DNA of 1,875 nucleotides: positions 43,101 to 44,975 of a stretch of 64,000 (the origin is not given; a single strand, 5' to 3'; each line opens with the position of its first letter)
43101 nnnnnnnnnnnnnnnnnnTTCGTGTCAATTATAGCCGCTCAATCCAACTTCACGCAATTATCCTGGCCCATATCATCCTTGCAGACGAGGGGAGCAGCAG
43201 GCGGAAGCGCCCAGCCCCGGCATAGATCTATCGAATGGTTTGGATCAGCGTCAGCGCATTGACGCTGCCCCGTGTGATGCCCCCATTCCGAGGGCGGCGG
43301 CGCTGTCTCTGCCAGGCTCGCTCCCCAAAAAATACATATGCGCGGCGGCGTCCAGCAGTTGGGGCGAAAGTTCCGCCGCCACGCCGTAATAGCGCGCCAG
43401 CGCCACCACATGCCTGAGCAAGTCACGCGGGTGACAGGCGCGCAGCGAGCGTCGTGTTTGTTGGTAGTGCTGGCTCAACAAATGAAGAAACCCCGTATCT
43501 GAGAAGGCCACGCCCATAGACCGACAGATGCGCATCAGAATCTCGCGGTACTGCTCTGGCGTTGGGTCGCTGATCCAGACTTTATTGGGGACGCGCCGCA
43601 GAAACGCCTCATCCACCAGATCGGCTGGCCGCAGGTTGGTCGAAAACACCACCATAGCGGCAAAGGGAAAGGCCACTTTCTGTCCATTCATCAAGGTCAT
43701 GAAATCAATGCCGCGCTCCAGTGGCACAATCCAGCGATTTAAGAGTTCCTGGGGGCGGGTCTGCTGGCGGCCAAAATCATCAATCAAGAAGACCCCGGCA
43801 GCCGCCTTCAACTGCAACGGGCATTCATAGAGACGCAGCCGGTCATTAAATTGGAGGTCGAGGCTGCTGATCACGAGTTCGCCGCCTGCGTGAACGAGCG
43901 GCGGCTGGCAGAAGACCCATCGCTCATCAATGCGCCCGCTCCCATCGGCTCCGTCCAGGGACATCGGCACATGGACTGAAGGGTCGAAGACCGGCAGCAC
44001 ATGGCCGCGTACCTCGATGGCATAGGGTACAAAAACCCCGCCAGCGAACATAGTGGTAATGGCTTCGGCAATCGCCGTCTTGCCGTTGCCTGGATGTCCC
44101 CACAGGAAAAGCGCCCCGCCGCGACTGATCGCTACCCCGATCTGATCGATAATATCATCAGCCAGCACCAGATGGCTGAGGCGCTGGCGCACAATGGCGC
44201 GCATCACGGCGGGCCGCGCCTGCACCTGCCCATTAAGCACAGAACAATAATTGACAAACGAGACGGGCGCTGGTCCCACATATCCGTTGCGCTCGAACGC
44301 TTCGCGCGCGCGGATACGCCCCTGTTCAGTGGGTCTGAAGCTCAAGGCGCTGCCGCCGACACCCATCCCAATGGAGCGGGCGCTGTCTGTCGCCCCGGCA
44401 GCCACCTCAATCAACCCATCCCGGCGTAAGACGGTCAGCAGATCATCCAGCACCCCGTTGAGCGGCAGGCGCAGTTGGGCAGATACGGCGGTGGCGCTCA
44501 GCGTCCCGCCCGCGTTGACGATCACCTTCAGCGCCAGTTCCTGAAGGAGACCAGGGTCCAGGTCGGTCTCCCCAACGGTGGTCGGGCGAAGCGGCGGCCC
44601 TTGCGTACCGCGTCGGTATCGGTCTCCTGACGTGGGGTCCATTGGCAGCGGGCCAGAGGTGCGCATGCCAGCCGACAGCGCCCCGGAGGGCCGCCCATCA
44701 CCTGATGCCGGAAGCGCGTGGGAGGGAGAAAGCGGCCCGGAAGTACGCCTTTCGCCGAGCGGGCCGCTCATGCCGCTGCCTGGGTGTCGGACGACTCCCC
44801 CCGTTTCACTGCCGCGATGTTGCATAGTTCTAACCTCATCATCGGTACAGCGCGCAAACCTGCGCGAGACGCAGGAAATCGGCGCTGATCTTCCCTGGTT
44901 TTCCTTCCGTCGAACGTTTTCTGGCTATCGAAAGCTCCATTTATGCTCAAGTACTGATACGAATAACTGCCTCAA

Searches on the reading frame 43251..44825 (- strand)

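Call 6: search_protein_families(library=pfam, proteins=[window:43251-44825:-], max_evalue=0.001)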
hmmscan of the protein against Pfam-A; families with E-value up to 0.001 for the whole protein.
window:43251-44825:- (524 aa): 1 family
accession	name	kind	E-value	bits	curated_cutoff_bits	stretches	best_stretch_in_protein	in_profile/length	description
PF20030.5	bpMoxR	-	0.00029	20.4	27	1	208-265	3-60/205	MoxR domain in the MoxR-vWA-beta-propeller ternary systems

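Call 40: search_protein_families(library=ncbifam, proteins=[window:43251-44825:-], max_evalue=0.001)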
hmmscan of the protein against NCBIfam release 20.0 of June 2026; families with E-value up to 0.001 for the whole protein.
window:43251-44825:- (524 aa): 0 families
